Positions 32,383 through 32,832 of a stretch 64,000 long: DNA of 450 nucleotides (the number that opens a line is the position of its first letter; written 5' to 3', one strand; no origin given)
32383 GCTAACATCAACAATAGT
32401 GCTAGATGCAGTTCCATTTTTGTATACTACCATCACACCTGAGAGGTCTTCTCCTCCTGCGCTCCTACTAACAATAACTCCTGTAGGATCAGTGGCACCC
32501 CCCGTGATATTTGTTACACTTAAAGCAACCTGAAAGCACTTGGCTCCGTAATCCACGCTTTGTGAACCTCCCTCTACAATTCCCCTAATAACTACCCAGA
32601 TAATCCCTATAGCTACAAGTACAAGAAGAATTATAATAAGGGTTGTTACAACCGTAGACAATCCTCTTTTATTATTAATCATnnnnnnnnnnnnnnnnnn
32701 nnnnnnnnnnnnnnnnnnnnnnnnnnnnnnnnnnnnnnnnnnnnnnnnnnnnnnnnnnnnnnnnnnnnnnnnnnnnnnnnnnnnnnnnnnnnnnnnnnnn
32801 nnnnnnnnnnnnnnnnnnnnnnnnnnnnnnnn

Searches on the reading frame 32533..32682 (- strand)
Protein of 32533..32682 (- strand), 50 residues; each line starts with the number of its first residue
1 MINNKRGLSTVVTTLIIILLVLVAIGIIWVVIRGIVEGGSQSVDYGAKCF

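Call 65: search_protein_families(library=pfam, proteins=[window:32533-32682:-], max_evalue=10)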
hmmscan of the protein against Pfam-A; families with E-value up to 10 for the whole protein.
seq(50 aa): 7 families
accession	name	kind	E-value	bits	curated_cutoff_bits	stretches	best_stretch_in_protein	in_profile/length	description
PF06781.17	CrgA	-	0.15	12.7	24.8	1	13-38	33-58/89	Cell division protein CrgA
PF17870.6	Insulin_TMD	-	0.16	12.5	33.4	1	10-33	17-40/47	Insulin receptor trans-membrane segment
PF07219.19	HemY_N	-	0.21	12.2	31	1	9-38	14-43/107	HemY protein N-terminus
PF20088.4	DUF6480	-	0.32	11.3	25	1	3-31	46-74/78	Family of unknown function (DUF6480)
PF05808.16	Podoplanin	-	1.8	9.3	30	1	4-33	96-124/135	Podoplanin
PF11770.13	GAPT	-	2.9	8.1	21.1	1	8-31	11-33/156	GRB2-binding adapter (GAPT)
PF23960.2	DUF7289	-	3.1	7.7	27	1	6-40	1-35/238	Family of unknown function (DUF7289)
